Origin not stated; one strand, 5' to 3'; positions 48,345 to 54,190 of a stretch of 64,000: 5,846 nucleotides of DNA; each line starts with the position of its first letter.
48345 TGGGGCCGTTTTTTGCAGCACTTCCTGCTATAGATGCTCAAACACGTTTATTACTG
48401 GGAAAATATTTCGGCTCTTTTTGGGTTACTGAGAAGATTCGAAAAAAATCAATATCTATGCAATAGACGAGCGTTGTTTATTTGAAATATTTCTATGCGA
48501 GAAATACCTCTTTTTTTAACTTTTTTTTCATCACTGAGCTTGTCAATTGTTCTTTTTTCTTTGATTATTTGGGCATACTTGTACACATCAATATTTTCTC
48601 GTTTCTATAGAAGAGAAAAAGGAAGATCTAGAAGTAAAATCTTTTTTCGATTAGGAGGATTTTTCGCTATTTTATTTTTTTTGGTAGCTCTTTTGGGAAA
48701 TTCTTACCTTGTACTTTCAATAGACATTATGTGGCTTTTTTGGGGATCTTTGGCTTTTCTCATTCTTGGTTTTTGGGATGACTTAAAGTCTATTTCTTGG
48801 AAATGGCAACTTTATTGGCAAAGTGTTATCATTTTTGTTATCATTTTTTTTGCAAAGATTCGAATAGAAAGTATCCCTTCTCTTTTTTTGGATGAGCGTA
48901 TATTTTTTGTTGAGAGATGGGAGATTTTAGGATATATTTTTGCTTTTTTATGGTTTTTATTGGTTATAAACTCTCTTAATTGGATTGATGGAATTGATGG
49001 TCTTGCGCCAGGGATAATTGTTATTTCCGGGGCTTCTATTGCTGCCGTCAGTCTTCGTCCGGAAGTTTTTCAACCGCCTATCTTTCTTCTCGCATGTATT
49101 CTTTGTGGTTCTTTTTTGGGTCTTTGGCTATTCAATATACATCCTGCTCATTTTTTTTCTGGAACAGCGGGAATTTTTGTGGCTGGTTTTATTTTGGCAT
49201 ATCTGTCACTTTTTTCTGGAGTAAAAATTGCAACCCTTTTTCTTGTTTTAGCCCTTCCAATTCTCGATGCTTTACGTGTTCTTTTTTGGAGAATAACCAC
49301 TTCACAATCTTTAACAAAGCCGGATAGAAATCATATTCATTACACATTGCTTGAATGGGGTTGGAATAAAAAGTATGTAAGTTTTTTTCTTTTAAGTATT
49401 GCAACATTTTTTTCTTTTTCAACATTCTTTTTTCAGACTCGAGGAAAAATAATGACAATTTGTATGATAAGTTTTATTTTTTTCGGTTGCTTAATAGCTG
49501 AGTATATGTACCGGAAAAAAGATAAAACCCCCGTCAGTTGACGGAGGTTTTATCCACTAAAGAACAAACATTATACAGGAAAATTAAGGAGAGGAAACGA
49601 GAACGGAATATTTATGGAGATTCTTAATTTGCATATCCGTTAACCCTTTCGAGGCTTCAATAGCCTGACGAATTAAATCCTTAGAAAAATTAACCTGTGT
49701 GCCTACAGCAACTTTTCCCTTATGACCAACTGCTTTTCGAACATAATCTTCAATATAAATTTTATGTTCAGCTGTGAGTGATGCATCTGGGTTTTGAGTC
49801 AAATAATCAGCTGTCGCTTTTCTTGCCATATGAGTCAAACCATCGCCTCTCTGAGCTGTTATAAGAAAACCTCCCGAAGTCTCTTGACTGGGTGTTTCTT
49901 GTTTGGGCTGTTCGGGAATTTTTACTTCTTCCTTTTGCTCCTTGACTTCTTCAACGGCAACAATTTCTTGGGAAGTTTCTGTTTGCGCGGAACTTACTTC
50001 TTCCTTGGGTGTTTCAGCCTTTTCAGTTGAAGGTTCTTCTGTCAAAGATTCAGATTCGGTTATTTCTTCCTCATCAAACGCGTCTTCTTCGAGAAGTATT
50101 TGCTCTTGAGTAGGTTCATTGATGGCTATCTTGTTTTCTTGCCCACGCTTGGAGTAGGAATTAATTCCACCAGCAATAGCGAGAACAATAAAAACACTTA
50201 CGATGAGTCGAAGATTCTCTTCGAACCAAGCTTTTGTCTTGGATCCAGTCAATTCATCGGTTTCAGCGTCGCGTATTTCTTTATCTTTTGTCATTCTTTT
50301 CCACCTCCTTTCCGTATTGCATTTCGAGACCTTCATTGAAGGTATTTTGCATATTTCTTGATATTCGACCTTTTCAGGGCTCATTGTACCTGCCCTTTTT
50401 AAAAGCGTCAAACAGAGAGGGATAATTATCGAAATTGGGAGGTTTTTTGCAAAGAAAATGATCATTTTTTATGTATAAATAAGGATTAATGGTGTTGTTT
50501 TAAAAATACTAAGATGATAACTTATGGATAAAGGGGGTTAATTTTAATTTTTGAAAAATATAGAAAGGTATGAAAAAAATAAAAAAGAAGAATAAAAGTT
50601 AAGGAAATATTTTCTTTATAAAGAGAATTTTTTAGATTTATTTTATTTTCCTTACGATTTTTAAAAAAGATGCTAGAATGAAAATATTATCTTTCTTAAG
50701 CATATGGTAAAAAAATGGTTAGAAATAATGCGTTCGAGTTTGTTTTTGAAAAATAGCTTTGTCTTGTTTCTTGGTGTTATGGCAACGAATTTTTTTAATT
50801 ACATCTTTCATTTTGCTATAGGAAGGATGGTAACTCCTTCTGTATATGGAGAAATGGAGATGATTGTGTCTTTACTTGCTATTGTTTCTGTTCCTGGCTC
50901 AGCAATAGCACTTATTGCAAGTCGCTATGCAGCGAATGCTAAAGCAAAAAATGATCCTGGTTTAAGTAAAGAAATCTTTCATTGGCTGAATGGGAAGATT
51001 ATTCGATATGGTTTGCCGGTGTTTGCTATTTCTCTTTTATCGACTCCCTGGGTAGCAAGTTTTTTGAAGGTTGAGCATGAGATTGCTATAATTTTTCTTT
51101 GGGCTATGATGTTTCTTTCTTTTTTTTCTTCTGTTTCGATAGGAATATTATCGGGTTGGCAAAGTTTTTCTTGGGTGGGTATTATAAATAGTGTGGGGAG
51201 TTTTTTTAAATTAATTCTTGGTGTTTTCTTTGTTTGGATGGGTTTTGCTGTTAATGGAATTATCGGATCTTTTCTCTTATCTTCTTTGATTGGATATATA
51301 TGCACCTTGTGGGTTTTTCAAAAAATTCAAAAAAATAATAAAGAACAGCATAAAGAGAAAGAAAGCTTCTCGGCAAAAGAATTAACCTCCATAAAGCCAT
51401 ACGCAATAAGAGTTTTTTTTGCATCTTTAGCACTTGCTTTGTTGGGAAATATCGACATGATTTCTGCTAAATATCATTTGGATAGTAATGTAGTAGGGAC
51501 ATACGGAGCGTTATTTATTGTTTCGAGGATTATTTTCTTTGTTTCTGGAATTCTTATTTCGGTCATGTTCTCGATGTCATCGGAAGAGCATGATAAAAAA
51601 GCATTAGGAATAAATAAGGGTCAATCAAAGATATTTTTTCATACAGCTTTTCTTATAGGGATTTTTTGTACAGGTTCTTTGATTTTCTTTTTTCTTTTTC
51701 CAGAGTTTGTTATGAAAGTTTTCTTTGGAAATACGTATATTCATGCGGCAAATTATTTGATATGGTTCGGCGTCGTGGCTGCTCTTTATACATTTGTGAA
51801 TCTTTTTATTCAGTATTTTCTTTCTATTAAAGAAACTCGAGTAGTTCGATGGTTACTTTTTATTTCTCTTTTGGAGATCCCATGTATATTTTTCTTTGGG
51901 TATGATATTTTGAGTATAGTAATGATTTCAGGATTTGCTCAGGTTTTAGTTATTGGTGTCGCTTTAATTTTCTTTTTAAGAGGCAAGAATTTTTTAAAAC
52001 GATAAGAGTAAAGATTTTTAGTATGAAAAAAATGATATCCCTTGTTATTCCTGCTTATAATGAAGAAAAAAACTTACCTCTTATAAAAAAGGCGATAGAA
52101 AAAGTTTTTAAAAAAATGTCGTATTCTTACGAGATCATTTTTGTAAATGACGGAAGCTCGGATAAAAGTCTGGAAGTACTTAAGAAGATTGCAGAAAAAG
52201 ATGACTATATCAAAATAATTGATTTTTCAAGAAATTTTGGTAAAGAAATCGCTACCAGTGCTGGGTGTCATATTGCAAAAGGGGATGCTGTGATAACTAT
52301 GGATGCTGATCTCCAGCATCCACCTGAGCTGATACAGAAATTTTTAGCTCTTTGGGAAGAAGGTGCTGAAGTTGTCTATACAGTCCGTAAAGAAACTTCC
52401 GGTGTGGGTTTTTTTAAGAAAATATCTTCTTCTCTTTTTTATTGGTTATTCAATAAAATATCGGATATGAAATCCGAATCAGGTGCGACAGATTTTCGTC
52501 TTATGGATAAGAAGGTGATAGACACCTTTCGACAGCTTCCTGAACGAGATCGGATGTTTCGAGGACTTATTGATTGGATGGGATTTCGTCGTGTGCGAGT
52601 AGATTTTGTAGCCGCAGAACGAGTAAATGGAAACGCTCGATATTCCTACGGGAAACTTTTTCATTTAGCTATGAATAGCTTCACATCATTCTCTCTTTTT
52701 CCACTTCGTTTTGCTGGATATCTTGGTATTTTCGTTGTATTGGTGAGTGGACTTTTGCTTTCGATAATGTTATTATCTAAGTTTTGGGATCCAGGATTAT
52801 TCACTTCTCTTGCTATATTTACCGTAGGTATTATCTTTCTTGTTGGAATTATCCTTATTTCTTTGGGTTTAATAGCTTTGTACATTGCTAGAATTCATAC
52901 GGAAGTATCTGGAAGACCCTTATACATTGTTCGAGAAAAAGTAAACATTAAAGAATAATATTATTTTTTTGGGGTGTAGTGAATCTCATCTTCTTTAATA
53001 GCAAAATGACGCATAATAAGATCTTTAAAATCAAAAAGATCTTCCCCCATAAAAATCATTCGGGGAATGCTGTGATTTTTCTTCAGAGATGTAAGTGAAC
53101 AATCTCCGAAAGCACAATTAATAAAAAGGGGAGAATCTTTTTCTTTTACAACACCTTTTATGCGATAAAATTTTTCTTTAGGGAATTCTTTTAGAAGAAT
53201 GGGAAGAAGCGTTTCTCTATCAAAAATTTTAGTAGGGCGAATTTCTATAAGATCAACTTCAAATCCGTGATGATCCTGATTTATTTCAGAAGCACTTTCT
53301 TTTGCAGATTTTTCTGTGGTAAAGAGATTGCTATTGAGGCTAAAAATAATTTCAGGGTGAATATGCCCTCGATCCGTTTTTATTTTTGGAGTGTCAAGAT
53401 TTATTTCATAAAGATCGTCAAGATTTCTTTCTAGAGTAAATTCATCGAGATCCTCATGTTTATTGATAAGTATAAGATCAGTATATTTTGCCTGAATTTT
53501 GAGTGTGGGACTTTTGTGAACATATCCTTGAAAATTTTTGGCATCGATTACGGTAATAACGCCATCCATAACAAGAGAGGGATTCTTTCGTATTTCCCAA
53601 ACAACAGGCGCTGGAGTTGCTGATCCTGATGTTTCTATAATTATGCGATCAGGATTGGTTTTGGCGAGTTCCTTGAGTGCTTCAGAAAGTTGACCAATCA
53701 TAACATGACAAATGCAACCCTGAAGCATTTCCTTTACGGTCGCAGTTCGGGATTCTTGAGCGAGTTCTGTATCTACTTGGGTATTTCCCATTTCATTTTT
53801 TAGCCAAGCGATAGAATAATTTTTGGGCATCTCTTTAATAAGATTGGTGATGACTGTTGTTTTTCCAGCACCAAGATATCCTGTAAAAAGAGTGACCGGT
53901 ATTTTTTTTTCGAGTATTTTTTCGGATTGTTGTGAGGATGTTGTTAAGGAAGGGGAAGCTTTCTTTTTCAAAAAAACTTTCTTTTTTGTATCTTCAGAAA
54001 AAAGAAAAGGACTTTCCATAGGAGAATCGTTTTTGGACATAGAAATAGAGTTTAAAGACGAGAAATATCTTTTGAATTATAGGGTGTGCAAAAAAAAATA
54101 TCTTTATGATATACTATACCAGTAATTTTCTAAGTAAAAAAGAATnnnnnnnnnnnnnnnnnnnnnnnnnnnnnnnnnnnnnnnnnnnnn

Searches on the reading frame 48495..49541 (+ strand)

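Call 71: search_protein_families(library=pfam, proteins=[window:48495-49541:+], max_evalue=0.00001)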
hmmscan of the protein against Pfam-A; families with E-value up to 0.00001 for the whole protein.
window:48495-49541:+ (348 aa): 1 family
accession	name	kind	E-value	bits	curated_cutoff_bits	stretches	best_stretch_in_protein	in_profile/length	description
PF00953.26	Glycos_transf_4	-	3.2e-26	92.7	27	1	81-240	4-158/160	Glycosyl transferase family 4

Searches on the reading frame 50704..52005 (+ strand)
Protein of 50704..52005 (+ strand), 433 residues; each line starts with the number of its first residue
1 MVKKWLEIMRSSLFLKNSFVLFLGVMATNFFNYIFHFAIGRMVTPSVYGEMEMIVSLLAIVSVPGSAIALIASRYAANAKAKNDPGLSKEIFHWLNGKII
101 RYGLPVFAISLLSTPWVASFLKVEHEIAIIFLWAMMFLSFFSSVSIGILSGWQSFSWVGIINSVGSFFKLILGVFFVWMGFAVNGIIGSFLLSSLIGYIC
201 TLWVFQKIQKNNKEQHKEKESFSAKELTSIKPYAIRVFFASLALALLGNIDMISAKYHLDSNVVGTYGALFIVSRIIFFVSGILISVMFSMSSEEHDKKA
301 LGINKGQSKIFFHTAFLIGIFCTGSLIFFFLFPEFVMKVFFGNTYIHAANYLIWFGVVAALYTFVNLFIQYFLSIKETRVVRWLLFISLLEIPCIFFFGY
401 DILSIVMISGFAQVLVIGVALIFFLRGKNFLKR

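Call 71: search_protein_families(library=pfam, proteins=[window:50704-52005:+], max_evalue=0.00001)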
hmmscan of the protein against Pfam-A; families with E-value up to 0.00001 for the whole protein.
window:50704-52005:+ (433 aa): 1 family
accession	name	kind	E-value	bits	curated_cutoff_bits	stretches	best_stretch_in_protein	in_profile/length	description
PF01943.22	Polysacc_synt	-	4.1e-17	62.9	28.2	1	15-280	2-257/274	Polysaccharide biosynthesis protein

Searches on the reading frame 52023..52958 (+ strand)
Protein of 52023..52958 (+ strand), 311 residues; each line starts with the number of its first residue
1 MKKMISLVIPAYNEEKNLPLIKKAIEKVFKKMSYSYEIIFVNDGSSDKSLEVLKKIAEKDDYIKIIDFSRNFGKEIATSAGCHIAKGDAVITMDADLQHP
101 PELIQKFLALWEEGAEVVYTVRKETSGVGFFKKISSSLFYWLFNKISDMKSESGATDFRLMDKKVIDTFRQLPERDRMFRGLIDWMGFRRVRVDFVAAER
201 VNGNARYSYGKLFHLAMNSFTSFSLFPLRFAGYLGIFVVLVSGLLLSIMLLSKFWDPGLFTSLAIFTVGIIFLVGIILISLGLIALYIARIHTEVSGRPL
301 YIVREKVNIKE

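Call 71: search_protein_families(library=pfam, proteins=[window:52023-52958:+], max_evalue=0.00001)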
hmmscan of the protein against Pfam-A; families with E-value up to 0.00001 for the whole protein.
window:52023-52958:+ (311 aa): 3 families
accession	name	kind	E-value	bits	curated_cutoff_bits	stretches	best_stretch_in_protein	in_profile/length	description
PF00535.33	Glycos_transf_2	-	4.3e-33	115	23.3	1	6-144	1-137/168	Glycosyl transferase family 2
PF10111.15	Glyco_tranf_2_2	-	5.2e-09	36.4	27.3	1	6-109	1-104/276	Glycosyltransferase like family 2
PF13641.12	Glyco_tranf_2_3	-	3.8e-07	30.8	27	1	5-120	3-121/230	Glycosyltransferase like family 2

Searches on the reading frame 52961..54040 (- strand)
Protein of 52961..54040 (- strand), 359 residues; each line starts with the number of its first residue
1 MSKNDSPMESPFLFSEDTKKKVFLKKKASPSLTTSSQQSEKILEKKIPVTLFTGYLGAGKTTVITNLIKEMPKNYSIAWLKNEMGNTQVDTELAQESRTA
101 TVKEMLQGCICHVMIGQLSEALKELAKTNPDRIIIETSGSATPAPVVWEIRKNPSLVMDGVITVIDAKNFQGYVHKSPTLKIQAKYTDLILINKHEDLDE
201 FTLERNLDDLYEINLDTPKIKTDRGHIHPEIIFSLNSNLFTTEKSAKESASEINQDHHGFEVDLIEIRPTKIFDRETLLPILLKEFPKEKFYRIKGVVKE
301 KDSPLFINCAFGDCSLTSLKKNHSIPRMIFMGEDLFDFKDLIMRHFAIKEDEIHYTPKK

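Call 71: search_protein_families(library=pfam, proteins=[window:52961-54040:-], max_evalue=0.00001)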
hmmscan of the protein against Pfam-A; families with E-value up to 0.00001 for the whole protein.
window:52961-54040:- (359 aa): 1 family
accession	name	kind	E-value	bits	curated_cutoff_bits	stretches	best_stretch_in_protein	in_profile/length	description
PF02492.25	cobW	-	3.1e-41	141.4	20.7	1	48-214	1-173/180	CobW/HypB/UreG, nucleotide-binding domain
